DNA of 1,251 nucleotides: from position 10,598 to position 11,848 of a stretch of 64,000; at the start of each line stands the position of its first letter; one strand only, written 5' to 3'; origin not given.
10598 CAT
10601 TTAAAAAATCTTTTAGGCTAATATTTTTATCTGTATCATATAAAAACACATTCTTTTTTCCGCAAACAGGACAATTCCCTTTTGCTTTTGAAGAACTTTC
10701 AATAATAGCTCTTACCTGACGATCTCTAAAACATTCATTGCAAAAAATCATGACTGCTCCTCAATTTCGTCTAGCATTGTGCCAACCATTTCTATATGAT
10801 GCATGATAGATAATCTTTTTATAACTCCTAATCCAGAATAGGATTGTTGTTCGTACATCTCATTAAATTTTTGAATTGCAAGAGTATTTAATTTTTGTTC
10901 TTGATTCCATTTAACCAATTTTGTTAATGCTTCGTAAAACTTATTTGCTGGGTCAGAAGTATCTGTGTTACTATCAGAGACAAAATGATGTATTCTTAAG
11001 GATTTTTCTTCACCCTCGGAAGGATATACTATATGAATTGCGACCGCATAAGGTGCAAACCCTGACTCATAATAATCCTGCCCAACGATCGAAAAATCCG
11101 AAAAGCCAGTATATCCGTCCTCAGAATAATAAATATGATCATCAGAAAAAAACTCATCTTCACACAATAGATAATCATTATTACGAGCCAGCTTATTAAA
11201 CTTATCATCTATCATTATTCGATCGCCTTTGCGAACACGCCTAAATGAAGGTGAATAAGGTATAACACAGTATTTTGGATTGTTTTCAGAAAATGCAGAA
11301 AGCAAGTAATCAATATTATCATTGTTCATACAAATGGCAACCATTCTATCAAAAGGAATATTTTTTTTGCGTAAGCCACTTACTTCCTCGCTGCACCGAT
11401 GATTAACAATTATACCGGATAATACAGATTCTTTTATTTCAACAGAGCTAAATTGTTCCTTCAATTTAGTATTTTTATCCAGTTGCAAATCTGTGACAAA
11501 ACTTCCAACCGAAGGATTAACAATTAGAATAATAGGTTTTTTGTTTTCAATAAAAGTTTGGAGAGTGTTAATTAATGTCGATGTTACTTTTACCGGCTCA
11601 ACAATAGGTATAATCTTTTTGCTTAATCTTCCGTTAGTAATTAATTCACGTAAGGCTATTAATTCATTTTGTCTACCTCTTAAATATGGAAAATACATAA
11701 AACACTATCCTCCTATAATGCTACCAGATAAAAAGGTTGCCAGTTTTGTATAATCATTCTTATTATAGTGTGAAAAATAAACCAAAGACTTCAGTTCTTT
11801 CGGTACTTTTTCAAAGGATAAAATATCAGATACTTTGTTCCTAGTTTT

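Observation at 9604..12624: Three-gene operon (PD-(D/E)xK sce7726-like, Beta-protein/sce7725-like, zinc-ribbon-RES): candidate uncharacterised NAD+-targeting defence system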

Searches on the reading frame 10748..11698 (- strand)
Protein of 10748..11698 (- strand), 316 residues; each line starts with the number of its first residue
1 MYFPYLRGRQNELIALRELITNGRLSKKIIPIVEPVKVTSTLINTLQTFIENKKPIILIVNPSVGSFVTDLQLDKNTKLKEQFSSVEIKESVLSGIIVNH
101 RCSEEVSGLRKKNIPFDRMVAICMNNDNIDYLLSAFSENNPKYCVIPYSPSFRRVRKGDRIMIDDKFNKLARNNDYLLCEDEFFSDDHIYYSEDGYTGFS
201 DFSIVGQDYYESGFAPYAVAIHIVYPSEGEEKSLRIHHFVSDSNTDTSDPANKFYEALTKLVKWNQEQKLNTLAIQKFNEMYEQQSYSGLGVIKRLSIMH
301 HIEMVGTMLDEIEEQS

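Call 3: search_protein_families(library=pfam, proteins=[window:10748-11698:-], max_evalue=0.1)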
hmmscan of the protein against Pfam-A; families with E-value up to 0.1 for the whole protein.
window:10748-11698:- (316 aa): 2 families
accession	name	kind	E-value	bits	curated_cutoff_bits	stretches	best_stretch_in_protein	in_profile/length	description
PF15861.10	partial_CstF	-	0.015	15.5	27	1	260-277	38-55/62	Partial cleavage stimulation factor domain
PF14350.11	Beta_protein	-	0.037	13.9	27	0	2-37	1-34/342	Beta protein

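Call 4: search_protein_families(library=ncbifam, proteins=[window:10748-11698:-], max_evalue=0.1)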
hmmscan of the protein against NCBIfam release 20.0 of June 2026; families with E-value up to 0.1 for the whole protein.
window:10748-11698:- (316 aa): 1 family
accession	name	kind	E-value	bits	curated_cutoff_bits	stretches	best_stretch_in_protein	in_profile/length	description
NF033831.1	sce7725_fam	subfamily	2.5e-100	336.2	60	1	2-309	1-312/312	sce7725 family protein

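Call 5: search_protein_families(library=padloc, proteins=[window:10748-11698:-], max_evalue=0.1)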
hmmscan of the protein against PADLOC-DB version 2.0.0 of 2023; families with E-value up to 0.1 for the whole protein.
window:10748-11698:- (316 aa): 0 families

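Call 14: find_homologous_proteins(query=window:10748-11698:-, max_evalue=0.00001)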
Query window:10748-11698:- (316 aa): 3439 proteins with E <= 0.00001 among 4470 candidates; the best 120 are listed.
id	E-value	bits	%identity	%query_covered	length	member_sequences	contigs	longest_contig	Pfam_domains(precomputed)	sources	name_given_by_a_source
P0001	2.7e-208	708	100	100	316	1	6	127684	-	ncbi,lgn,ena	-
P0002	5.9e-159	546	75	100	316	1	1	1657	-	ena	-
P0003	5.0e-157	540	76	99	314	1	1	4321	-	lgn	-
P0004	7.6e-157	539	76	99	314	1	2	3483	-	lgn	-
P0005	2.3e-146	505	72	99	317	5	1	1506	-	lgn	-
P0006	1.5e-134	466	65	99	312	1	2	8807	-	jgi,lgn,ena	-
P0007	8.4e-134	464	66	99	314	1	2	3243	-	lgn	-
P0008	1.6e-132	460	66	99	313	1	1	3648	-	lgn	-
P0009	9.0e-132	457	66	99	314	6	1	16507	-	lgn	-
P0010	9.6e-131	454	65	99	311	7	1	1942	-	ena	-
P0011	1.2e-130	453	64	99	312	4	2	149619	-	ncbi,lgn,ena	-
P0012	2.1e-130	453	62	99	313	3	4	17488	-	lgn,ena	-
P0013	1.3e-129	450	63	99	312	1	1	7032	-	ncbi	-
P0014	4.2e-128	445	63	99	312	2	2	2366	-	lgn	-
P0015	6.5e-128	444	63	99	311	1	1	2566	-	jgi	-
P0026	7.8e-119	415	58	99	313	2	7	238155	-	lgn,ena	-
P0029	2.0e-118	413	59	99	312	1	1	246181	-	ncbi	-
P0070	8.7e-103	362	51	98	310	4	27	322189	-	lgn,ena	-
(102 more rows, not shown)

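Call 15: find_encoding_contigs(protein=P0001, flank=10000, max_places=6)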
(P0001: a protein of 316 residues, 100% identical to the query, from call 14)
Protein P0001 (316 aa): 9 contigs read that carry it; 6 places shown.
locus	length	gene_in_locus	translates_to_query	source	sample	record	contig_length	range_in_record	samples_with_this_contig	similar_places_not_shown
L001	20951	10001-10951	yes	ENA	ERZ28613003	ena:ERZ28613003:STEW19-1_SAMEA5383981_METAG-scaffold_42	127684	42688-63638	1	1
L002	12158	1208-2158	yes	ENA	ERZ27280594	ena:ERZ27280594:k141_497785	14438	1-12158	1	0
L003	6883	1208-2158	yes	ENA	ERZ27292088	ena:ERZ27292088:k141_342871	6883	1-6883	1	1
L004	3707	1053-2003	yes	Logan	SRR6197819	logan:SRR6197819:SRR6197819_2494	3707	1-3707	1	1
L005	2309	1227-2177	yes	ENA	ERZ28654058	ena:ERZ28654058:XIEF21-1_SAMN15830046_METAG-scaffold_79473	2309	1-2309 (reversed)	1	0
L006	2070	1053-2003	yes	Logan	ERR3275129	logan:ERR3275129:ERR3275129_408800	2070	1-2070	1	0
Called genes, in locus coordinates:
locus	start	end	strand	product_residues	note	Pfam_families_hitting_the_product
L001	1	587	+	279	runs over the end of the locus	PF04085:MreC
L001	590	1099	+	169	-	-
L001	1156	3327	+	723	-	PF03717:PBP_dimer, PF00905:Transpeptidase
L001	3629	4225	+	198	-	PF01726:LexA_DNA_bind, PF13730:HTH_36 (weak), PF00717:Peptidase_S24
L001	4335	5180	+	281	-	-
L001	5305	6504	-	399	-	PF13229:Beta_helix (faint)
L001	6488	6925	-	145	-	-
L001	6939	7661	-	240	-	PF00702:Hydrolase, PF13419:HAD_2, PF13242:Hydrolase_like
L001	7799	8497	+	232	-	-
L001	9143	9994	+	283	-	PF26915:Phage_P4_cII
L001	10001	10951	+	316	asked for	-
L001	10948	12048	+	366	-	PF08808:RES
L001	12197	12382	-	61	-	-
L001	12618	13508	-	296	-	-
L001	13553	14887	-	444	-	PF13173:AAA_14, PF13635:DUF4143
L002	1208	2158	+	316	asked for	-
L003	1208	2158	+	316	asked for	-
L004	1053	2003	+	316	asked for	-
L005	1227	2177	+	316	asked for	-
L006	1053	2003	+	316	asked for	-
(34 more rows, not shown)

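Call 28: find_related_loci(query=A1, collection=genome_contigs, flank=8000)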
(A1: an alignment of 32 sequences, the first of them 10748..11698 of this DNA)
Query A1 (316 aa) in genome_contigs; peptide patterns used: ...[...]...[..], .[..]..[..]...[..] (x = any residue, [..] = any of these).
310 stretches matched a pattern; 245 encode a relative of the query (tblastn E <= 1e-3); the best 80 are kept; 80 distinct loci.
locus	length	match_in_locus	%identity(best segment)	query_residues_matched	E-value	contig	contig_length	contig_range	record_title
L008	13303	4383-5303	53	1-310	2e-112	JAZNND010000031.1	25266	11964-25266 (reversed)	MAG: Eubacteriales bacterium isolate T1900044659_TS20190125.MAGScoT_cleanbin_000006 SGB_1497_k141_407242, whole genome s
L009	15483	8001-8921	53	1-310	1e-109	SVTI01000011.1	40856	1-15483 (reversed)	MAG: Oscillospiraceae bacterium isolate SIG691 NODE_21197_length_40856_cov_2.966314, whole genome shotgun sequence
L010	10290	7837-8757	53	1-310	1e-109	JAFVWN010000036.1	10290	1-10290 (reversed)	MAG: Clostridia bacterium isolate RGIG5459 Sheep_Colon-5__c508166, whole genome shotgun sequence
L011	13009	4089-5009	52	1-310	5e-109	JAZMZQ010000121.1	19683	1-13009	MAG: Eubacteriales bacterium isolate T1900044749_TS20190415.MAGScoT_cleanbin_000051 SGB_2170_k141_2811442, whole genome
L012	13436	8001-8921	53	1-310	1e-108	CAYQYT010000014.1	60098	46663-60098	MAG TPA_asm: uncultured Eubacteriales bacterium isolate binchicken_co370_265 genome assembly, contig: NODE_687_length_60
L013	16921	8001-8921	52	1-310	7e-108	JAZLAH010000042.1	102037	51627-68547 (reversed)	MAG: Candidatus Fimenecus sp. isolate T1900045079_TC20190073.MAGScoT_cleanbin_000018 SGB_4648_k141_3043, whole genome sh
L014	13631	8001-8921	51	1-310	1e-107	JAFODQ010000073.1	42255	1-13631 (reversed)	MAG: Clostridia bacterium isolate RGIG372 Dairy_cattle_Colon-4__c813157, whole genome shotgun sequence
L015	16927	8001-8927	51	1-312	2e-107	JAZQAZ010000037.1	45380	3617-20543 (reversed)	MAG: Clostridia bacterium isolate T1900044642_TS20190108.MAGScoT_cleanbin_000014 SGB_1279_k141_1209755, whole genome sho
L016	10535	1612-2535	53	1-311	3e-107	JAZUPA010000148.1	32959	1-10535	MAG: Acutalibacteraceae bacterium isolate T1900044868_TS20190334.MAGScoT_cleanbin_000047 SGB_3151_k141_1414008, whole ge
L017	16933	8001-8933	55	1-312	9e-107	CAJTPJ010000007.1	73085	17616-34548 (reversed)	MAG TPA_asm: uncultured Christensenella sp. isolate MGBC107459 genome assembly, contig: MGBC107459.7, whole genome shotg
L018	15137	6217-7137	51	1-310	9e-107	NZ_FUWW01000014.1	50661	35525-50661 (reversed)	Eubacterium coprostanoligenes strain ATCC 51222, whole genome shotgun sequence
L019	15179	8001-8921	51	1-310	4e-106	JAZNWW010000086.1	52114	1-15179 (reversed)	MAG: Acutalibacteraceae bacterium isolate T1900044782_TS20190248.MAGScoT_cleanbin_000002 SGB_2575_k141_2706422, whole ge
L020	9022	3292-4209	53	1-311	2e-103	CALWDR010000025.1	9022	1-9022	MAG: uncultured Lachnospiraceae bacterium isolate E08__bin320 genome assembly, contig: E08__k127_7066617, whole genome s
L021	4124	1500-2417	55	1-310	1e-103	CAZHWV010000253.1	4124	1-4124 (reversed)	MAG TPA_asm: uncultured Anaerolinea sp. isolate SRP272421_co3_646 genome assembly, contig: NODE_84037_length_4124_cov_5.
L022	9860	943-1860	55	1-310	6e-103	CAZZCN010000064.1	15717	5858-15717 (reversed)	MAG TPA_asm: uncultured Oscillospiraceae bacterium isolate SRP272421_co1_371 genome assembly, contig: NODE_11011_length_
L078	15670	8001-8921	51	1-310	7e-90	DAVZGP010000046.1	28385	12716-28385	MAG TPA_asm: Clostridium sp. isolate gSpreadC_ID_19 NODE_211_length_28385_cov_17.960925, whole genome shotgun sequence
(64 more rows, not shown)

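Call 36: search_dna_similar(query=window:10748-11698:-, collection=plasmids, mode=protein, max_evalue=0.001, max_rows=40, rows=spread)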
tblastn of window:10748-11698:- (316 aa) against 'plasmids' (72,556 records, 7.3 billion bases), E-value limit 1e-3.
Records with a match: 14; places in all: 14; records where one place covers at least 80% of the query: 14.
Best place of each record, by identity: <60% 14.
By first word of the organism name: Shinella 4; Ralstonia 3; Rhizobium 2; Moraxella 2; Enterococcus 1; arsenite-oxidising 1; Pseudorhizobium 1.
By predicted mobility (MOB-suite, as given by PLSDB): mobilizable 5; non-mobilizable 5; conjugative 4.
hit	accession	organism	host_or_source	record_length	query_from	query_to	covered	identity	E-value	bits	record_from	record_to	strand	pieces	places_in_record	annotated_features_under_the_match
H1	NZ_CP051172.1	Ralstonia pseudosolanacearum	Whole organism,potato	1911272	1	309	98%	36.3%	3e-42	162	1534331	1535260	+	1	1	none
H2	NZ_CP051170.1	Ralstonia pseudosolanacearum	Whole organism,potato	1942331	1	309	98%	36.3%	3e-42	162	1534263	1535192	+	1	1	none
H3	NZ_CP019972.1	Enterococcus faecium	Homo sapiens,rectal swab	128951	1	311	98%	36.0%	9e-49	181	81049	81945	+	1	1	sce7725 family protein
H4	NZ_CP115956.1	Ralstonia pseudosolanacearum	Solanum tuberosum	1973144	1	309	98%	36.0%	8e-42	161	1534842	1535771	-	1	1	none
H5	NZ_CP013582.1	Rhizobium phaseoli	Phaseolus vulgaris,Whole ...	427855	1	309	98%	32.3%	4e-34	139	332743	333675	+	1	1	sce7725 family protein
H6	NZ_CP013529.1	Rhizobium phaseoli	Phaseolus vulgaris,Whole ...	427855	1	309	98%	32.3%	4e-34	139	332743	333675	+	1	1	sce7725 family protein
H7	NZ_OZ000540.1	Shinella sp. WSC3-e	-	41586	1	311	98%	31.9%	3e-35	142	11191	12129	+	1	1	sce7725 family protein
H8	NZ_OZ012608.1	Shinella sp. WSD5-1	-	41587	1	311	98%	31.9%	3e-35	142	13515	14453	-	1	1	sce7725 family protein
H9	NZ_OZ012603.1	Shinella sp. WSD5-1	-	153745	1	311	98%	31.9%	3e-35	142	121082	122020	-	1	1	sce7725 family protein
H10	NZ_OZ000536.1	Shinella sp. WSC3-e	-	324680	1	311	98%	31.9%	3e-35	142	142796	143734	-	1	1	sce7725 family protein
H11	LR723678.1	arsenite-oxidising bacterium NT-25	moist arsenopyrite (FeAsS)-containing ...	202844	1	309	98%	31.8%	9e-35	140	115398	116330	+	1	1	ATP-binding protein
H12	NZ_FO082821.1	Pseudorhizobium banfieldiae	-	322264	1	309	98%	31.8%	9e-35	140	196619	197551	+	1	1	sce7725 family protein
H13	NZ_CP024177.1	Moraxella osloensis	Homo sapiens,single cell,skin swab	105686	1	309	98%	30.9%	8e-30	126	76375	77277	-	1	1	sce7725 family protein | sce7726 family protein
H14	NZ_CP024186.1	Moraxella osloensis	single cell,skin swab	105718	1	309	98%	30.9%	8e-30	126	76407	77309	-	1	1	sce7725 family protein | sce7726 family protein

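Call 38: get_annotated_region(hit=H3, flank=5000)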
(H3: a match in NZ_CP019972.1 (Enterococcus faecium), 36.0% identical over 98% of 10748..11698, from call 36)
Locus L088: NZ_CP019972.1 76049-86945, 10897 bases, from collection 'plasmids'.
description: Enterococcus faecium isolate 2014-VREF-114 plasmid p114-2
organism: Enterococcus faecium (NCBI taxid 1352)
taxonomy: Bacteria; Bacillota; Bacilli; Lactobacillales; Enterococcaceae; Enterococcus; Enterococcus faecium
host: -; source: Homo sapiens,rectal swab; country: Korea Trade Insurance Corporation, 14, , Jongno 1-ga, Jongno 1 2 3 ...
typing (MOB-suite, as given by PLSDB): conjugative; replicon rep_cluster_150; relaxase MOBP; mating-pair formation MPF_T
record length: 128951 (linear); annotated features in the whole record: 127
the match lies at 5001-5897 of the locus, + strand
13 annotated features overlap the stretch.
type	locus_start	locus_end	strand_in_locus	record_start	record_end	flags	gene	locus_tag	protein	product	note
CDS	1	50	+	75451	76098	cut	-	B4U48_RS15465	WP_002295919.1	PepSY domain-containing protein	-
CDS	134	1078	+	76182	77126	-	-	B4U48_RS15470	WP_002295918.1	dihydroorotate oxidase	GO:0006221 - pyrimidine nucleotide biosynthetic process [Evidence IEA]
CDS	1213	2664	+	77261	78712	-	-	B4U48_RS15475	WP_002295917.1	amidase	-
CDS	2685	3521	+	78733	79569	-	-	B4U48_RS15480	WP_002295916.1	transporter substrate-binding domain-containing protein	-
CDS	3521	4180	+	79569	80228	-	-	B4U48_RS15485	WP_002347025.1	amino acid ABC transporter permease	GO:0006865 - amino acid transport [Evidence IEA]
CDS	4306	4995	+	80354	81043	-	-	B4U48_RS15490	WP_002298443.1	hypothetical protein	-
CDS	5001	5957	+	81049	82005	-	-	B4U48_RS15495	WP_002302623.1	sce7725 family protein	-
CDS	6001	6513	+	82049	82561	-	-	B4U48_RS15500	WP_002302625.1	GNAT family N-acetyltransferase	-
CDS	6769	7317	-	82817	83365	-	-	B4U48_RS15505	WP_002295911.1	AAA family ATPase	-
CDS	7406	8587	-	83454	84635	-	-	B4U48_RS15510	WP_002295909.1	nucleoside transporter C-terminal domain-containing protein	-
CDS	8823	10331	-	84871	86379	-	-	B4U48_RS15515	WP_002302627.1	DUF1846 domain-containing protein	-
CDS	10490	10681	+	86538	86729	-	-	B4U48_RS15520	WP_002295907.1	hypothetical protein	-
CDS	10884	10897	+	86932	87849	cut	-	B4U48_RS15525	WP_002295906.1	hypothetical protein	-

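Call 39: get_annotated_region(hit=H5, flank=5000)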
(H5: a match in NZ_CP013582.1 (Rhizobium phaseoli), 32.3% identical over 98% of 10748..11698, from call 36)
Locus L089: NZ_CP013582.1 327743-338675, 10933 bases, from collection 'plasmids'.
description: Rhizobium phaseoli strain N261 plasmid pRphaN261b, complete sequence
organism: Rhizobium phaseoli (NCBI taxid 396)
taxonomy: Bacteria; Pseudomonadota; Alphaproteobacteria; Hyphomicrobiales; Rhizobiaceae; Rhizobium; Rhizobium phaseoli
host: -; source: Phaseolus vulgaris,Whole organism,Legume-root nodule,legume-root nodule; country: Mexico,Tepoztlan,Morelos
typing (MOB-suite, as given by PLSDB): non-mobilizable
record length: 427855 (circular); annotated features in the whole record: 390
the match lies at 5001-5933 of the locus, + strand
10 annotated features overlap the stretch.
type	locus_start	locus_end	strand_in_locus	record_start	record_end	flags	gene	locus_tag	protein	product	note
CDS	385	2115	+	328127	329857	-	-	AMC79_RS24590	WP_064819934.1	hypothetical protein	-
CDS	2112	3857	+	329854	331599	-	-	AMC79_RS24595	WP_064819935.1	hypothetical protein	-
CDS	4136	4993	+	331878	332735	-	-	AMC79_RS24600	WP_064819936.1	sce7726 family protein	-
CDS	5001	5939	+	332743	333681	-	-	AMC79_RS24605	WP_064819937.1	sce7725 family protein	-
CDS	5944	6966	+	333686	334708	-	-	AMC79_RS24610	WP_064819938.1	RES family NAD+ phosphorylase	-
CDS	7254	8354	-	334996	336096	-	-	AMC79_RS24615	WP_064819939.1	D-TA family PLP-dependent enzyme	-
CDS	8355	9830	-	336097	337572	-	-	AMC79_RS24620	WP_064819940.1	M81 family metallopeptidase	-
CDS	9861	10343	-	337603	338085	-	-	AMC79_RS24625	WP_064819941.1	hypothetical protein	-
CDS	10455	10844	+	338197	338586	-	-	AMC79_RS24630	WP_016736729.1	RidA family protein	-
CDS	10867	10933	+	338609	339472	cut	-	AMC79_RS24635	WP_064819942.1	MurR/RpiR family transcriptional regulator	GO:0006355 - regulation of DNA-templated transcription [Evidence IEA]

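Call 40: get_annotated_region(hit=H13, flank=5000)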
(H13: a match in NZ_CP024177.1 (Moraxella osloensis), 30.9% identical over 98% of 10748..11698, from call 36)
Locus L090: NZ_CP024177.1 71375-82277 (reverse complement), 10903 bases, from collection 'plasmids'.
description: Moraxella osloensis strain YHS plasmid pYHS1, complete sequence
organism: Moraxella osloensis (NCBI taxid 34062)
taxonomy: Bacteria; Pseudomonadota; Gammaproteobacteria; Moraxellales; Moraxellaceae; Moraxella; Moraxella osloensis
host: -; source: Homo sapiens,single cell,skin swab; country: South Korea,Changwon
typing (MOB-suite, as given by PLSDB): mobilizable; relaxase MOBP,MOBP
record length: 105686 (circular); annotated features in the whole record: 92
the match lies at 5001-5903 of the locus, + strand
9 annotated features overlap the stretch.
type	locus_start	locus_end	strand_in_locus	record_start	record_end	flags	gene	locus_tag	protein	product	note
CDS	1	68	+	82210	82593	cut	rutC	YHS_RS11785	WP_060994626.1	pyrimidine utilization protein C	-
CDS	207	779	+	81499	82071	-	rutF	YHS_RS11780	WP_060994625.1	NADH-dependent FMN reductase RutF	-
CDS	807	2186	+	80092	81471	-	-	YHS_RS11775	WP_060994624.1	solute carrier family 23 protein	GO:0055085 - transmembrane transport [Evidence IEA]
CDS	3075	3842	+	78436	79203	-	-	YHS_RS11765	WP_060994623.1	SDR family NAD(P)-dependent oxidoreductase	-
CDS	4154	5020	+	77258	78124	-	-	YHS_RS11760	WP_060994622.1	sce7726 family protein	-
CDS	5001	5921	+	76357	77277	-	-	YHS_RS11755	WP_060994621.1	sce7725 family protein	-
CDS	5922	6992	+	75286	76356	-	-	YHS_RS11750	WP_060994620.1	RES family NAD+ phosphorylase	-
CDS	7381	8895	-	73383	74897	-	-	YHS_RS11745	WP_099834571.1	DUF389 domain-containing protein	-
CDS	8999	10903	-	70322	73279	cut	-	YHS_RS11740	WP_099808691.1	Tn3 family transposase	-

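Call 41: get_annotated_region(hit=H7, flank=5000)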
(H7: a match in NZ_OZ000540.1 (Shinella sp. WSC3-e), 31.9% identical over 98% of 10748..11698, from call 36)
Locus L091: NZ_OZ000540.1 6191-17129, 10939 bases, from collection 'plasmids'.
description: Shinella sp. WSC3-e isolate ena-SAMPLE-TAB-28-07-2022-10:23:51:176-5823 plasmid pjSHIWSC3, complete sequence
organism: Shinella sp. WSC3-e (NCBI taxid 3113208)
taxonomy: Bacteria; Pseudomonadota; Alphaproteobacteria; Hyphomicrobiales; Rhizobiaceae; Shinella; Shinella sp. WSC3-e
host: -; source: -; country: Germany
typing (MOB-suite, as given by PLSDB): non-mobilizable
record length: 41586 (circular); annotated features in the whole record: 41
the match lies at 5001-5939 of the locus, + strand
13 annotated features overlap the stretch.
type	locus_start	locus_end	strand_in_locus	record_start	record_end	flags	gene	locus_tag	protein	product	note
CDS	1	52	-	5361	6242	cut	-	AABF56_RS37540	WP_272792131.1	DUF4238 domain-containing protein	-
CDS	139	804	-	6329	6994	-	-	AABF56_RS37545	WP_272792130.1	hypothetical protein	-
CDS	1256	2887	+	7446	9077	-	-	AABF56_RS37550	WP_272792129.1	hypothetical protein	-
CDS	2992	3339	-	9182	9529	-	-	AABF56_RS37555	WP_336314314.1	DUF6527 family protein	-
CDS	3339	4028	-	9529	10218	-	-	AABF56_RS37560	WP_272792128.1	hypothetical protein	-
CDS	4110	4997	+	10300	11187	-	-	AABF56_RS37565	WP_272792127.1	sce7726 family protein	-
CDS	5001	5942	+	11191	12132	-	-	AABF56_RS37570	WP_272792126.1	sce7725 family protein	-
CDS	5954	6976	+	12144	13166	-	-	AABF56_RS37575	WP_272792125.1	RES family NAD+ phosphorylase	-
CDS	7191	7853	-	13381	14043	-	-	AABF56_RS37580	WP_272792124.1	SMC-Scp complex subunit ScpB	-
CDS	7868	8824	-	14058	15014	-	-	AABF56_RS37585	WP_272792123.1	DUF1403 family protein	-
CDS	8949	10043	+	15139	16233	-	-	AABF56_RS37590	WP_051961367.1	tyrosine-type recombinase/integrase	GO:0015074 - DNA integration [Evidence IEA]; GO:0006310 - DNA recombination [Evidence IEA]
CDS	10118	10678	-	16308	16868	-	-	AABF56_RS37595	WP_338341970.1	MFS transporter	GO:0055085 - transmembrane transport [Evidence IEA]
CDS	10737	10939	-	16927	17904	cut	-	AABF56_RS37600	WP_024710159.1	AAA family ATPase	-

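Call 45: predict_structure(alignment_id=A1)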
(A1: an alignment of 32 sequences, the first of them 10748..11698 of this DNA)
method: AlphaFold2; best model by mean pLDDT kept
length: 316 residues; sequences in the alignment: 32
mean_pLDDT: 89.0   pTM: 0.89
mean pLDDT of the five models: 89.0, 88.0, 85.6, 75.8, 74.9
residues with pLDDT >= 90: 209; 70-90: 86; 50-70: 12; < 50: 9
segments of 3 or more residues with pLDDT < 50: 208-216
pLDDT, mean of each block of 10 residues (from residue 1): 92 96 96 92 97 96 85 90 93 97 96 96 95 96 95 92 83 81 88 91 56 53 87 89 82 93 95 97 87 90 93 68
secondary structure, 60 per line:
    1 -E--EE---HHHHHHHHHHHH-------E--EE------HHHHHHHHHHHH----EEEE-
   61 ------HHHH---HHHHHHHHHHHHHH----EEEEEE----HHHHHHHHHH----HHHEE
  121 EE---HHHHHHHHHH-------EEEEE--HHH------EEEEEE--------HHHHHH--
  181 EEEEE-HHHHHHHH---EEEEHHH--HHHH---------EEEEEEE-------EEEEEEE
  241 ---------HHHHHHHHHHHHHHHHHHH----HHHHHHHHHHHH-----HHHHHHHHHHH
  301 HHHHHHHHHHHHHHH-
elements in order: H10-21 H40-51 E56-59 H67-70 H74-87 E92-97 H102-111 E119-122 H126-135 E143-147 E159-164 H173-178 E181-185 H187-194 E198-201 H207-210 E220-226 E234-240 H250-268 H273-284 H290-315
